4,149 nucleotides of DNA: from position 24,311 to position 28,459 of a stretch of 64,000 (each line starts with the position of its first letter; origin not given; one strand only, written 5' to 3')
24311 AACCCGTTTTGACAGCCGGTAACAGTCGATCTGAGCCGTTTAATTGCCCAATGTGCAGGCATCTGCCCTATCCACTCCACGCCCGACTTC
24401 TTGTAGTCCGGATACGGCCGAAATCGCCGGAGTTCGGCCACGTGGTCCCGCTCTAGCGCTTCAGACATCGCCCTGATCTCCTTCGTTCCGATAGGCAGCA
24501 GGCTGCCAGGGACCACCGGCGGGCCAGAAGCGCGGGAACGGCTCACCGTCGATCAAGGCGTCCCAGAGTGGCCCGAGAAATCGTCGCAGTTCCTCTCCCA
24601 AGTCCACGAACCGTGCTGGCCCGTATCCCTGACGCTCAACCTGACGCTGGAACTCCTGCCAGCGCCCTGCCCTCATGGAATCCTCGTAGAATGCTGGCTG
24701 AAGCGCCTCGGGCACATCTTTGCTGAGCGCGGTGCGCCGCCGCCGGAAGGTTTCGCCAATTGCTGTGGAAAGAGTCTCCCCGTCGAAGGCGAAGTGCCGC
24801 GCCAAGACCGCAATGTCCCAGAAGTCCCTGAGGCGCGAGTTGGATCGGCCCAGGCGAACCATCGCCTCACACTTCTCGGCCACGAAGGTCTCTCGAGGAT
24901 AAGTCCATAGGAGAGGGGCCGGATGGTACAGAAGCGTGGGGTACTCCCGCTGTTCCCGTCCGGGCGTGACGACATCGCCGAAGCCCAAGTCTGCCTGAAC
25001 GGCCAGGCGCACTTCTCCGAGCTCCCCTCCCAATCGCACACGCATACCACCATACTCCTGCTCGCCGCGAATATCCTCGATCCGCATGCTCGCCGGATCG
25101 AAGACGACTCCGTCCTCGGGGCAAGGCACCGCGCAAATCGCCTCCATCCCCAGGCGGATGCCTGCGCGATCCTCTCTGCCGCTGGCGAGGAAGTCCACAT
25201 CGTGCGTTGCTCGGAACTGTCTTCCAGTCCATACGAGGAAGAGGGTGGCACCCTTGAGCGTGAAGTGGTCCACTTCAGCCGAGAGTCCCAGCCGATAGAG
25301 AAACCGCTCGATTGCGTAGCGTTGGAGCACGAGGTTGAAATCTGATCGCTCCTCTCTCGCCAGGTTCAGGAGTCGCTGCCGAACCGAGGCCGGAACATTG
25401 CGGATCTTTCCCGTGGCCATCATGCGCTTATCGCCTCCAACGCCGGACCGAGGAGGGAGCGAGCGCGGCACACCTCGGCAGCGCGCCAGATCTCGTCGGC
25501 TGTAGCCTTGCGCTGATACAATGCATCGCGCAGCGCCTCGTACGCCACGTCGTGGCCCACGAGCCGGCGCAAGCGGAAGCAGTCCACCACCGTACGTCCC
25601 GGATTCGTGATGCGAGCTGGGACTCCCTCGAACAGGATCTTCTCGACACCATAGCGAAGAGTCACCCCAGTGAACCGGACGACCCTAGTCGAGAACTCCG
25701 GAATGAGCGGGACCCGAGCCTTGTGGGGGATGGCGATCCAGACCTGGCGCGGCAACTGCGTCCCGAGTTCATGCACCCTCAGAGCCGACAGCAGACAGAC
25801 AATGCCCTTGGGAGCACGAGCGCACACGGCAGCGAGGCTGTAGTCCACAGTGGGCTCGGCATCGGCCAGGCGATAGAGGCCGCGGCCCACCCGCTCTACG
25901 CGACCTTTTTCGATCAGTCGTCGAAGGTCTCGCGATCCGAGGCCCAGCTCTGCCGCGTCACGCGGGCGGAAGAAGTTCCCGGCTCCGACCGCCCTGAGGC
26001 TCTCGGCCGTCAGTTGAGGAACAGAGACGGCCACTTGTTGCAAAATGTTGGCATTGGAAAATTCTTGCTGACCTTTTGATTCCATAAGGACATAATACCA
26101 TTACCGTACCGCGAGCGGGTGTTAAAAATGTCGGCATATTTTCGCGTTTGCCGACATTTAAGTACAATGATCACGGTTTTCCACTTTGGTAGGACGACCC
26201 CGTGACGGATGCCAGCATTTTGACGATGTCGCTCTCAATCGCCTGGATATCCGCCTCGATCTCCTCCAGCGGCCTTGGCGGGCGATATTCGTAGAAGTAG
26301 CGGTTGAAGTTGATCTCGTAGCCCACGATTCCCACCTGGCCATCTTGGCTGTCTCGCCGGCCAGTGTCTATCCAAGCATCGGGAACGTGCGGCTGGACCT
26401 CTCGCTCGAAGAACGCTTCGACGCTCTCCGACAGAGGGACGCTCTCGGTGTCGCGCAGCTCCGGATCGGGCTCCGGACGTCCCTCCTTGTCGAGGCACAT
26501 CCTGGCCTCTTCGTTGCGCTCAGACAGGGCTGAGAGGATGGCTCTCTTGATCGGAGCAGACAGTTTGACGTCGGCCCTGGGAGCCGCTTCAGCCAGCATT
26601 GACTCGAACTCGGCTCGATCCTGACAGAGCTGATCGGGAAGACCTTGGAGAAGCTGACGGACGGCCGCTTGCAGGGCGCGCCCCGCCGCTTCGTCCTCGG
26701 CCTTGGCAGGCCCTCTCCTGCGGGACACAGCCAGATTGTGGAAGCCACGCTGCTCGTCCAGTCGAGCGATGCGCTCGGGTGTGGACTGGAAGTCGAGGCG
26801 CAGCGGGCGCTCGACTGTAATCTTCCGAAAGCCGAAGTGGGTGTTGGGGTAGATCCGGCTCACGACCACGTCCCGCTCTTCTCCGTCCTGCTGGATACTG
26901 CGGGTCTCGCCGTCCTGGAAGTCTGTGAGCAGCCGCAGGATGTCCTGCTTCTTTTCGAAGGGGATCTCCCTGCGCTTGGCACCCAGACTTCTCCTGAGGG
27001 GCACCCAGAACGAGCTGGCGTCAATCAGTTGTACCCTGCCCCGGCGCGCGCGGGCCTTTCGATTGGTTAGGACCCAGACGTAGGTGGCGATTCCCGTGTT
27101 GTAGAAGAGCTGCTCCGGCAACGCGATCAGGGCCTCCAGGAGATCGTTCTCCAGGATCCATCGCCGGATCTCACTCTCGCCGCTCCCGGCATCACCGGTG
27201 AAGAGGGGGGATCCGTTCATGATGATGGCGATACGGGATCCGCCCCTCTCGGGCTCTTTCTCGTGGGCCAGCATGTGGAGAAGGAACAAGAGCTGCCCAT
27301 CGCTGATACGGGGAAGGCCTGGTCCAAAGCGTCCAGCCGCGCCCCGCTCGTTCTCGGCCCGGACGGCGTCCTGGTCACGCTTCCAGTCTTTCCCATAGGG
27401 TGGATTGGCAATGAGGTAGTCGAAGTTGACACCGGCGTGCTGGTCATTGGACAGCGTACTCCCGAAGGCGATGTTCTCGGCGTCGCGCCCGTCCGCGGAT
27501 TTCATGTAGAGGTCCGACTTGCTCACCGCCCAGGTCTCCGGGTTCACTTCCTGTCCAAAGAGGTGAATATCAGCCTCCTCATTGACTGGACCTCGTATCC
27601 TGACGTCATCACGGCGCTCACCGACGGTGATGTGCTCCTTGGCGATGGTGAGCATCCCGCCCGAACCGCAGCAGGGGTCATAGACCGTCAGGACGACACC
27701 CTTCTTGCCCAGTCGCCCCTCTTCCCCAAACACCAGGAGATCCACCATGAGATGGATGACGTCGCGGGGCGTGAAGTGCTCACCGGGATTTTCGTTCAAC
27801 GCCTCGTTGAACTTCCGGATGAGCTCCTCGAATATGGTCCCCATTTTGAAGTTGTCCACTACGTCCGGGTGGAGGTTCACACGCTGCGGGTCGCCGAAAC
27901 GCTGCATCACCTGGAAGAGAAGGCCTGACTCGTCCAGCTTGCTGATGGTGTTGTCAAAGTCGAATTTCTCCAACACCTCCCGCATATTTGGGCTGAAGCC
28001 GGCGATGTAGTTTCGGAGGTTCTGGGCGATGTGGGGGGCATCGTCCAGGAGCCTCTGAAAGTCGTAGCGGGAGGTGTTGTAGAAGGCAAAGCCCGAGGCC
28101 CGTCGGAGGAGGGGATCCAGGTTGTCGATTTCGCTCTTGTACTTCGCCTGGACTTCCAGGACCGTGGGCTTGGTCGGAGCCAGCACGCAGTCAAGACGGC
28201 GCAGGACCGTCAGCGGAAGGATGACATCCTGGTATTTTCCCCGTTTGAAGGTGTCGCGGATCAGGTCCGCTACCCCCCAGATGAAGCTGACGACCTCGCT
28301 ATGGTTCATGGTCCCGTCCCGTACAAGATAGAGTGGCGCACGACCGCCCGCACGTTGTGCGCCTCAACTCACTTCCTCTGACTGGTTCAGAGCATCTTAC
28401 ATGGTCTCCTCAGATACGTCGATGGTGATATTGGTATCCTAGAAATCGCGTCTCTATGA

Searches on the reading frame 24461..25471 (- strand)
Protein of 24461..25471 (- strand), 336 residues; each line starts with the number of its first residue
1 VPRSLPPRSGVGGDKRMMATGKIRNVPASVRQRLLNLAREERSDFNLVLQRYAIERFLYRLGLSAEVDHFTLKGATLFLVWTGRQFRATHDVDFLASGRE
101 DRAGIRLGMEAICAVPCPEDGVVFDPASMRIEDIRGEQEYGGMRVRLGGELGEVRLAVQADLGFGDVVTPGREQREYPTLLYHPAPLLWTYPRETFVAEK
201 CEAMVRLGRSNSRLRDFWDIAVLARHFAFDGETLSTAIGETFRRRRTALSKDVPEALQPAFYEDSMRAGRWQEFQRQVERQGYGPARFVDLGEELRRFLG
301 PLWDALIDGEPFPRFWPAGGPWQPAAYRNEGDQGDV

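Call 10: search_protein_families(library=pfam, proteins=[window:24461-25471:-], max_evalue=0.01)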
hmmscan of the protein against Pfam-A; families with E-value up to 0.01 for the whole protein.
window:24461-25471:- (336 aa): 1 family
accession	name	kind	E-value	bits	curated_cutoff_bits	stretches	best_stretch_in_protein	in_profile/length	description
PF08843.17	AbiEii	-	5.8e-40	138.1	22.5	1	56-280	1-225/238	Nucleotidyl transferase AbiEii toxin, Type IV TA system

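Call 31: search_protein_families(library=padloc, proteins=[window:24461-25471:-], max_evalue=0.00001)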
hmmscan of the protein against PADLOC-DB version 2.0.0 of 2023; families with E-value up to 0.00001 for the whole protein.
window:24461-25471:- (336 aa): 10 families
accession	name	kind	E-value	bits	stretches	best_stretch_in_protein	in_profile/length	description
PDLC02312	AbiEii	-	1.8e-96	320.7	1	22-323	4-298/299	AbiEii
PDLC02288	AbiEii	-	2.5e-84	280.6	1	18-302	7-273/294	AbiEii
PDLC02291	AbiEii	-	3.9e-36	122.9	1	18-259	7-231/310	AbiEii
PDLC02319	AbiEii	-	8.3e-31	105.5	1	56-304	5-237/241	AbiEii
PDLC02326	AbiEii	-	3.8e-25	86.5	1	28-157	5-128/133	AbiEii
PDLC02314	AbiEii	-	2.5e-16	57.8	1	25-256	8-237/290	AbiEii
PDLC02320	AbiEii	-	7.2e-13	46.8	1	164-277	4-119/147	AbiEii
PDLC02329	AbiEii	-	4.4e-09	34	0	191-248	174-233/294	AbiEii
PDLC02310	AbiEii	-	6.1e-09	33.7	1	65-240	37-206/265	AbiEii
PDLC02300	AbiEii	-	1.4e-06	25.9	1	50-281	21-238/259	AbiEii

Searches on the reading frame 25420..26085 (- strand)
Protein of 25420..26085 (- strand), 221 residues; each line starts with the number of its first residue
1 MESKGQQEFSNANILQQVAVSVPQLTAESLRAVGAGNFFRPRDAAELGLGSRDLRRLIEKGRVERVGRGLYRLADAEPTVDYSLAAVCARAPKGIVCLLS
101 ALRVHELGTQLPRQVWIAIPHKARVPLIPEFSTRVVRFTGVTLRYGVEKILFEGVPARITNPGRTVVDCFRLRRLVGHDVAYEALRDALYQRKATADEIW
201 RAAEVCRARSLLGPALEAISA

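Call 10: search_protein_families(library=pfam, proteins=[window:25420-26085:-], max_evalue=0.01)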
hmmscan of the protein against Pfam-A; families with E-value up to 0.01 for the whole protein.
window:25420-26085:- (221 aa): 1 family
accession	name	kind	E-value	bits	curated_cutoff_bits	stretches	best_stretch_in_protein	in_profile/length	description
PF13338.12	AbiEi_4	-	2.5e-12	47.1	25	1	36-74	11-49/49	Transcriptional regulator, AbiEi antitoxin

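Call 31: search_protein_families(library=padloc, proteins=[window:25420-26085:-], max_evalue=0.00001)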
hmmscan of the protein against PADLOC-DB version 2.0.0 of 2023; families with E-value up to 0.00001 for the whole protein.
window:25420-26085:- (221 aa): 20 families
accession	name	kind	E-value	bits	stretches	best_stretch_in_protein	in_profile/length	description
PDLC02283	AbiEi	-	1e-64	216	1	32-219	13-200/201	AbiEi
PDLC02265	AbiEi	-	2.1e-64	214.9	1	31-219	9-197/198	AbiEi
PDLC02225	AbiEi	-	3.4e-48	162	1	37-219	18-194/198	AbiEi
PDLC02239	AbiEi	-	1.3e-45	153.5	1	37-221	10-195/195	AbiEi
PDLC02275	AbiEi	-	1.8e-30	104.4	1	35-207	9-173/184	AbiEi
PDLC02254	AbiEi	-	1.4e-27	94.6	1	30-199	9-174/197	AbiEi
PDLC02228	AbiEi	-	5e-22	76.3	1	32-200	34-189/216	AbiEi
PDLC02245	AbiEi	-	3.4e-21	73.8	1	38-212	12-186/194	AbiEi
PDLC02263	AbiEi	-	2.7e-20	71.3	1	53-217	78-242/244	AbiEi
PDLC02249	AbiEi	-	1.6e-19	68.4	1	38-204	18-174/184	AbiEi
PDLC02267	AbiEi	-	5e-16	56.9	1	54-178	41-160/252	AbiEi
PDLC02248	AbiEi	-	2.3e-14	51.6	1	36-203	15-181/198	AbiEi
PDLC02260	AbiEi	-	1.8e-12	45.2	1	38-124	17-104/131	AbiEi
PDLC02256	AbiEi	-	3.1e-11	41.6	1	42-197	20-163/174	AbiEi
PDLC02231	AbiEi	-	1.3e-10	39.5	1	43-207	25-190/280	AbiEi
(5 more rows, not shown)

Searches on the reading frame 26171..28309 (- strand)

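Call 10: search_protein_families(library=pfam, proteins=[window:26171-28309:-], max_evalue=0.01)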
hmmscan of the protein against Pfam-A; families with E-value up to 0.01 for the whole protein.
window:26171-28309:- (712 aa): 5 families
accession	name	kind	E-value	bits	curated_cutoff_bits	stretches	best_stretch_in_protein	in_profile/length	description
PF02384.22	N6_Mtase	-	4.6e-55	187.6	20.4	1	156-435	6-250/311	N-6 DNA Methylase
PF12161.14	HsdM_N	-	6e-24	85.6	24.5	1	7-138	2-135/135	HsdM N-terminal domain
PF11599.14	AviRa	-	0.0014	18.6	25.7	1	202-222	48-68/232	RRNA methyltransferase AviRa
PF07669.17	Eco57I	-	0.0028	18.2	25.3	1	289-402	68-171/171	Eco57I restriction-modification methylase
PF01170.24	UPF0020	-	0.0035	17.5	22.3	1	208-313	31-139/197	RMKL-like, methyltransferase domain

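Call 31: search_protein_families(library=padloc, proteins=[window:26171-28309:-], max_evalue=0.00001)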
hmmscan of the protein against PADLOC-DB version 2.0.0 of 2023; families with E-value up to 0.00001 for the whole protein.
window:26171-28309:- (712 aa): 23 families
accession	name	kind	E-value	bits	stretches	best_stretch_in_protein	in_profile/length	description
PDLC03029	MTase_I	-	2.1e-267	887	1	2-703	5-660/661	Type I methyltransferase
PDLC03031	MTase_I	-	2.1e-39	133.4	1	11-419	13-406/834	Type I methyltransferase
PDLC03022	MTase_I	-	1.2e-38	131.1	1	156-435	166-422/857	Type I methyltransferase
PDLC03028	MTase_I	-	1.6e-34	117.2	1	5-467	728-1165/1236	Type I methyltransferase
PDLC03019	MTase_I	-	6.8e-34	115.3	1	10-431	12-393/932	Type I methyltransferase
PDLC03027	MTase_I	-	3.5e-33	113.1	1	155-434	137-384/810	Type I methyltransferase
PDLC03026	MTase_I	-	1.5e-29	101.5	1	118-422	90-361/487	Type I methyltransferase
PDLC03038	MTase_I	-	3.7e-29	99.2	1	5-432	8-396/896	Type I methyltransferase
PDLC03035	MTase_I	-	2.8e-25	86.9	1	7-442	11-413/653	Type I methyltransferase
PDLC03039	MTase_I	-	1e-24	84.7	1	3-432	4-394/708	Type I methyltransferase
PDLC03021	MTase_I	-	2e-24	84.3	1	110-418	104-379/491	Type I methyltransferase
PDLC03032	MTase_I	-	9.5e-23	78.2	1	156-435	140-387/1001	Type I methyltransferase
PDLC03033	MTase_I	-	1.6e-18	64.9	1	157-434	183-435/541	Type I methyltransferase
PDLC04134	mad2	-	1.4e-16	58.4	1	155-436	253-464/492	mads_2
PDLC03240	MTase_II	-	1.8e-16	58.1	1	155-432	163-403/511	Type II methyltransferase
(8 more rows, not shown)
